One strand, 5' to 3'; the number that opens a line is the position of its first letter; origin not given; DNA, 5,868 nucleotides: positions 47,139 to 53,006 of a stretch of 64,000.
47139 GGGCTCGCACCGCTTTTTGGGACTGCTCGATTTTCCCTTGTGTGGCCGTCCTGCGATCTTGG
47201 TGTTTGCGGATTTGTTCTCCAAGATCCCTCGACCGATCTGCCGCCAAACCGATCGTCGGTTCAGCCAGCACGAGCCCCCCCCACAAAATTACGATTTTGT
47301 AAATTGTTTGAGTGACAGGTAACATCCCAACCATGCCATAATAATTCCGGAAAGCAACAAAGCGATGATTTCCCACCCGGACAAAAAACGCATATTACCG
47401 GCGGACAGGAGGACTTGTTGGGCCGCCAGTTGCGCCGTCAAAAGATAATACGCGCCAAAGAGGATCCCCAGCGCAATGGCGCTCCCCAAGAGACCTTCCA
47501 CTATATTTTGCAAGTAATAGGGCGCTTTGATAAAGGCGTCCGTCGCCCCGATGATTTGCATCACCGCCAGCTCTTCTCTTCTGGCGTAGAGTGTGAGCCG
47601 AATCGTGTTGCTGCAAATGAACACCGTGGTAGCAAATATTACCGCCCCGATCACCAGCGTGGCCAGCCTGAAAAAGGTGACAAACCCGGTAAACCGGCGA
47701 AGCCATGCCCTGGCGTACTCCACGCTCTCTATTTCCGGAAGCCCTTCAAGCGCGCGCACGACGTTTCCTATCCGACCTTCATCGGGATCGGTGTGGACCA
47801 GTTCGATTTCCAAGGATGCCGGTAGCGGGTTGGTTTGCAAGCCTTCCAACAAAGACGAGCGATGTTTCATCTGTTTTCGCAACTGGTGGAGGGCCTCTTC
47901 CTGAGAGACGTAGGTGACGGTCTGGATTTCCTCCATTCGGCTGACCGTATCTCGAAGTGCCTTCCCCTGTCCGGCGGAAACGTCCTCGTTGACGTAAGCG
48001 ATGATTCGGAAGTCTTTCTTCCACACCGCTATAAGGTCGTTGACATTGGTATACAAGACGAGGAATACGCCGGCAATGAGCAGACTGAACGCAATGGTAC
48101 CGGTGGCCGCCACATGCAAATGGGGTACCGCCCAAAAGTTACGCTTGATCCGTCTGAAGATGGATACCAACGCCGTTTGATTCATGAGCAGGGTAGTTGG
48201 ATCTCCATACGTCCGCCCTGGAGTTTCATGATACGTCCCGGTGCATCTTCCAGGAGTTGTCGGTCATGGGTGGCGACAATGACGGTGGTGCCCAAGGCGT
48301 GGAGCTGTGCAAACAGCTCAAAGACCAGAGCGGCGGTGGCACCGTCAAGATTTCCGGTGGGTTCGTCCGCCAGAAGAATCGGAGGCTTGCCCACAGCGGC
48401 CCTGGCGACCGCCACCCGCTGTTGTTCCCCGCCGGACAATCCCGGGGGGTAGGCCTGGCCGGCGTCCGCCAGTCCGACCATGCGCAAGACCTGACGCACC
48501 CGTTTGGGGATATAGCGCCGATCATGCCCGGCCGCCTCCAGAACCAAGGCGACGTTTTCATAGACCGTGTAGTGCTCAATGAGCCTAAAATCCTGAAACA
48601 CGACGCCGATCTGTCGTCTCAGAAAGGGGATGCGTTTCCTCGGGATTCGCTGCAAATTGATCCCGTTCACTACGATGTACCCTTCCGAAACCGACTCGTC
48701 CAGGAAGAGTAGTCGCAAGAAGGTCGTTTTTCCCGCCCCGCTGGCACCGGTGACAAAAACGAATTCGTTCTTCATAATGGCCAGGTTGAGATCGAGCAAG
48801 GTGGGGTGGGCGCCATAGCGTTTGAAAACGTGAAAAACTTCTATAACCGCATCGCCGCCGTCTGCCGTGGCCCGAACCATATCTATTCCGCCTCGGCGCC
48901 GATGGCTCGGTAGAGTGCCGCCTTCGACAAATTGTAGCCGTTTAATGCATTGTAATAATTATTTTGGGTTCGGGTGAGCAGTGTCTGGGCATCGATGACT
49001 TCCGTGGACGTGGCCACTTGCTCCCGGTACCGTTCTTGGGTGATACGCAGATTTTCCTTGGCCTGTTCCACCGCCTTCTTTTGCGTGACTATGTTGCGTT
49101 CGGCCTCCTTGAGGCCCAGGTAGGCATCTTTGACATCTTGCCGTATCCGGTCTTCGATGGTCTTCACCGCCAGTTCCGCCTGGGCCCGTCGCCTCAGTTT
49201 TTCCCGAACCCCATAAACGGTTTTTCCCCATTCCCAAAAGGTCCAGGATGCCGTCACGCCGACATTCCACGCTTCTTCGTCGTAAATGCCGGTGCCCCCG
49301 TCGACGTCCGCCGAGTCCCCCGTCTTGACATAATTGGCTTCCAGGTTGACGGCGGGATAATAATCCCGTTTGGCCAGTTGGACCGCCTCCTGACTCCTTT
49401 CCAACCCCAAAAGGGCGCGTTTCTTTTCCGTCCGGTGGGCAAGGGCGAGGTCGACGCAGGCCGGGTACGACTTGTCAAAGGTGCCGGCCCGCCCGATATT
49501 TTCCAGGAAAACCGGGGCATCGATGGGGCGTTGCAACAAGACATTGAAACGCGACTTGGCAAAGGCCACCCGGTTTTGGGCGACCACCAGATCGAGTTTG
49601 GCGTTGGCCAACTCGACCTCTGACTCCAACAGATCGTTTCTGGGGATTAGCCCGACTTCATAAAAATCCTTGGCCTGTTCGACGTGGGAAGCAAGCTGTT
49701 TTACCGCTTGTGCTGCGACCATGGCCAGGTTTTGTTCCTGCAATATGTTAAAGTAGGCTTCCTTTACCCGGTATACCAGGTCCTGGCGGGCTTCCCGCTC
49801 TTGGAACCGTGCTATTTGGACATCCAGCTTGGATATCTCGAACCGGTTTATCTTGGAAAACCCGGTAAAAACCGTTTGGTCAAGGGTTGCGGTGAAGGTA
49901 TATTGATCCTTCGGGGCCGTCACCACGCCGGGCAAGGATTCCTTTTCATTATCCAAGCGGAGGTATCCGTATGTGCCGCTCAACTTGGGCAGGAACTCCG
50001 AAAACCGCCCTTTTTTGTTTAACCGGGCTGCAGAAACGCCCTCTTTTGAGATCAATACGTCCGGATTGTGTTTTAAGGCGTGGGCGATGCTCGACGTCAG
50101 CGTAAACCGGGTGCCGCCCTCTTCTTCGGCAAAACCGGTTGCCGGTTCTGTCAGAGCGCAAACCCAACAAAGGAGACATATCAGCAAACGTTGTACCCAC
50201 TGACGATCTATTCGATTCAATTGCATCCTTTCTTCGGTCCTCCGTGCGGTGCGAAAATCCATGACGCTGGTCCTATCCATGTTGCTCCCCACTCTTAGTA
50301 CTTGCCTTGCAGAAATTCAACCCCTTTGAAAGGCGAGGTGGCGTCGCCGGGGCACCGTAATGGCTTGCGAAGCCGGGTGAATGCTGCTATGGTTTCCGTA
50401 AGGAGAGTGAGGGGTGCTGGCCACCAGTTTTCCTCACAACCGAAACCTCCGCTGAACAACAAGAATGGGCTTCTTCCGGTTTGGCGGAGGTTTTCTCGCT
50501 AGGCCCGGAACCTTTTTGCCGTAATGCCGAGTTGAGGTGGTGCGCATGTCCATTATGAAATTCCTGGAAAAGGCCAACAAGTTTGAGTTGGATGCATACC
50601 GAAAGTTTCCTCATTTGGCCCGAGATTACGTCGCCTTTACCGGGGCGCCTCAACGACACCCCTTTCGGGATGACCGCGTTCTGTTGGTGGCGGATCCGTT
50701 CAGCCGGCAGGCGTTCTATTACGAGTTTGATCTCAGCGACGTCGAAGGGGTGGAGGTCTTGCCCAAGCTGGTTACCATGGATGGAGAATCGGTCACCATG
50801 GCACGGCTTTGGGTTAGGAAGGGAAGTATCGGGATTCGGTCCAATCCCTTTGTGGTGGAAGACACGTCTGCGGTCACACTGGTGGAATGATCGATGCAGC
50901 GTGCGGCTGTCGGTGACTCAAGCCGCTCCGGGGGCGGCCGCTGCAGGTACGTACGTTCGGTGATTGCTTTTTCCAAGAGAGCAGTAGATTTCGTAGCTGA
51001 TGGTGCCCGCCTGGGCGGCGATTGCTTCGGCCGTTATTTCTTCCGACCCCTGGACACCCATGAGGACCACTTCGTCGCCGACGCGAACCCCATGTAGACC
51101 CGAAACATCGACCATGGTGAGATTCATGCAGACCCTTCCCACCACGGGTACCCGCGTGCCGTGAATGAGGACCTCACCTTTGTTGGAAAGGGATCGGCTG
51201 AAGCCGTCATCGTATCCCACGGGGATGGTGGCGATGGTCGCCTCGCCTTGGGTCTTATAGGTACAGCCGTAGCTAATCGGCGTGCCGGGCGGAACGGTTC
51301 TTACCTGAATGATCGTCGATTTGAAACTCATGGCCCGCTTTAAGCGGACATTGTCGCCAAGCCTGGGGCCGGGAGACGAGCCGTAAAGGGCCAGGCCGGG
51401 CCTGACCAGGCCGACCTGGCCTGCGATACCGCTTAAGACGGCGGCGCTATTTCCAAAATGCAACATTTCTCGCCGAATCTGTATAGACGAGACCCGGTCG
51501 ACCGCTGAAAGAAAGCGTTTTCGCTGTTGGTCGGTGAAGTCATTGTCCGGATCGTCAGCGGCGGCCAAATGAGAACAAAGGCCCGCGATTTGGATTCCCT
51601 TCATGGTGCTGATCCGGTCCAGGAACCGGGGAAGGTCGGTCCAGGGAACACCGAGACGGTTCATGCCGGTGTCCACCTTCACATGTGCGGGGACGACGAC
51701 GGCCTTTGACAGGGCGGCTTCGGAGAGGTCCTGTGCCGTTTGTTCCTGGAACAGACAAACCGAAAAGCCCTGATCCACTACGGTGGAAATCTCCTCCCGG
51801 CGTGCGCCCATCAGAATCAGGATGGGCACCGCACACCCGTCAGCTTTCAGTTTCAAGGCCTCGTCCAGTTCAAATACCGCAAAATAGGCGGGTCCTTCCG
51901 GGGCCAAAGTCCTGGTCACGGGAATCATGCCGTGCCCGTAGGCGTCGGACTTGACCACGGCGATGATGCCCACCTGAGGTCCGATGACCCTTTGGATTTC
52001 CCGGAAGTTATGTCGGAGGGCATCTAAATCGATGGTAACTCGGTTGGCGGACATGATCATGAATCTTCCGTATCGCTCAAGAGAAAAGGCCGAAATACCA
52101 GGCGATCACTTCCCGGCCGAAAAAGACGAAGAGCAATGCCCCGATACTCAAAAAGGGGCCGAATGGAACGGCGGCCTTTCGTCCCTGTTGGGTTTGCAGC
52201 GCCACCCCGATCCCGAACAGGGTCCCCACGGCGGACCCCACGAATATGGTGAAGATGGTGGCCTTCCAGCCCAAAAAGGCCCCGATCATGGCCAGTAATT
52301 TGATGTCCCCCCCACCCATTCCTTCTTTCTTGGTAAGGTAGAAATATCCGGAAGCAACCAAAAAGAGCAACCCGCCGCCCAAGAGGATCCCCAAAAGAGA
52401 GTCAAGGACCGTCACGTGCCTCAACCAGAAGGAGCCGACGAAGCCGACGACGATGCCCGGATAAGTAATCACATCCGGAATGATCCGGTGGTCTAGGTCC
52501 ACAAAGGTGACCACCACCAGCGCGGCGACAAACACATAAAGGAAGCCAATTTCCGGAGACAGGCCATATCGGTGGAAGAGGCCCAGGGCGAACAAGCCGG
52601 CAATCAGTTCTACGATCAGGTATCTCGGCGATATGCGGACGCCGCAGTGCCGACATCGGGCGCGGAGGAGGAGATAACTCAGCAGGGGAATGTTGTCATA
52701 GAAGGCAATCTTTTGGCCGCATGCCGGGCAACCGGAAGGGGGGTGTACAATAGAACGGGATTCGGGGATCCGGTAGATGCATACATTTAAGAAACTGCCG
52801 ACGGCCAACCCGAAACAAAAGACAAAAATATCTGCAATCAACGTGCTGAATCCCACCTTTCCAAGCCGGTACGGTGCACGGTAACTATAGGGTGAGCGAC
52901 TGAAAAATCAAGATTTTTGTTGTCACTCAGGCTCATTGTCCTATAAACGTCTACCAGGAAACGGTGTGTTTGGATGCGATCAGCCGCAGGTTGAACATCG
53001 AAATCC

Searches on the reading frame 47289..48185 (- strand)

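Call 7: search_protein_families(library=pfam, proteins=[window:47289-48185:-])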
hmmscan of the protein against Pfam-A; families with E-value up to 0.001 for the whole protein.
window:47289-48185:- (298 aa): 2 families
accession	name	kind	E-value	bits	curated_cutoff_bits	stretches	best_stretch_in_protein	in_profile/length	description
PF18075.7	FtsX_ECD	-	3.2e-18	66.6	23.5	1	61-155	3-96/96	FtsX extracellular domain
PF02687.27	FtsX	-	5.7e-11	43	25.5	1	178-297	2-117/120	FtsX-like permease C-terminal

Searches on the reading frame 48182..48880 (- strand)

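Call 7: search_protein_families(library=pfam, proteins=[window:48182-48880:-])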
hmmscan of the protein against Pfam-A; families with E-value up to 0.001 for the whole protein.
window:48182-48880:- (232 aa): 4 families
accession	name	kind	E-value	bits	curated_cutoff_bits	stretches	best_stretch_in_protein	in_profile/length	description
PF00005.33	ABC_tran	-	1.4e-30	107.1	25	1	30-175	3-136/137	ABC transporter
PF13304.12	AAA_21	-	9.4e-08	32.9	27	0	148-210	238-303/304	AAA domain, putative AbiEii toxin, Type IV TA system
PF02463.25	SMC_N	-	9.1e-05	22.4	40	0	140-215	135-206/220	RecF/RecN/SMC N terminal domain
PF13191.12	AAA_16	-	0.00016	22.7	32.6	1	39-89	25-67/167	AAA ATPase domain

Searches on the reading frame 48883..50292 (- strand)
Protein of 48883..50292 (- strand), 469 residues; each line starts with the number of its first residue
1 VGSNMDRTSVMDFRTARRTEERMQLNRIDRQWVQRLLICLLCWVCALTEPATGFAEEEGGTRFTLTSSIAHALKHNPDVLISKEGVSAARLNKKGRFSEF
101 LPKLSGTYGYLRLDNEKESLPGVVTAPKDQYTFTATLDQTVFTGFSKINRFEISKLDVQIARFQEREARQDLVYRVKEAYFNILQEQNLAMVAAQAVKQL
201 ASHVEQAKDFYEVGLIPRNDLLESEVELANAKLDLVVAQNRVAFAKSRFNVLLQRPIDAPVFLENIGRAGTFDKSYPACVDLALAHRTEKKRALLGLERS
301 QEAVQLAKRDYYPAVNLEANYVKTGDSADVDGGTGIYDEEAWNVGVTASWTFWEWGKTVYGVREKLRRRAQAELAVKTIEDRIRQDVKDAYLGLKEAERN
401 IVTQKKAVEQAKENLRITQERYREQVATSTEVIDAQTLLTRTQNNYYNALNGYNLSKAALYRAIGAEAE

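Call 7: search_protein_families(library=pfam, proteins=[window:48883-50292:-])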
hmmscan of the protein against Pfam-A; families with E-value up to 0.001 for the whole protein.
window:48883-50292:- (469 aa): 1 family
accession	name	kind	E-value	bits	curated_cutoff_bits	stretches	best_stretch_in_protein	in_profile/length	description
PF02321.23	OEP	-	2.4e-68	230.1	22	2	278-465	3-187/187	Outer membrane efflux protein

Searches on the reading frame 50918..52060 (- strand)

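Call 28: search_protein_families(library=pfam, proteins=[window:50918-52060:-])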
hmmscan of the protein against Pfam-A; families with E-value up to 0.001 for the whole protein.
window:50918-52060:- (380 aa): 2 families
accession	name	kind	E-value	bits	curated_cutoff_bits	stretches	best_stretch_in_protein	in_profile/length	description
PF01168.26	Ala_racemase_N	-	2.7e-64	217.3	24.1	1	10-230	1-220/220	Alanine racemase, N-terminal domain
PF00842.27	Ala_racemase_C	-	3.4e-49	166.1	25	1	243-370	1-127/127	Alanine racemase, C-terminal domain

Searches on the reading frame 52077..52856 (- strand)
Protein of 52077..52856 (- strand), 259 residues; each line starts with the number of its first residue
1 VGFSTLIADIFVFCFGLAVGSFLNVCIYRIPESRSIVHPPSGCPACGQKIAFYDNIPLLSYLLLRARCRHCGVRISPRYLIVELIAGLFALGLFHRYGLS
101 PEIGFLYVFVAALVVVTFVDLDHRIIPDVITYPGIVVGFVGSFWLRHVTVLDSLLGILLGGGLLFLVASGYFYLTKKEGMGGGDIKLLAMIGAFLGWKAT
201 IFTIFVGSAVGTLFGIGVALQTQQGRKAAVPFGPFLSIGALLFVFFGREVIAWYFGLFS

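Call 28: search_protein_families(library=pfam, proteins=[window:52077-52856:-])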
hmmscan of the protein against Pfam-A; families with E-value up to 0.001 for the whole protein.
window:52077-52856:- (259 aa): 2 families
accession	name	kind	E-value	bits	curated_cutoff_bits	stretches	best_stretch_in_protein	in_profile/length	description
PF06750.18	A24_N_bact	-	2.8e-33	114.3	23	1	15-96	2-83/84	Bacterial Peptidase A24 N-terminal domain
PF01478.23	Peptidase_A24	-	3.9e-23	82.3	26.5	1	108-216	2-104/104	Type IV leader peptidase family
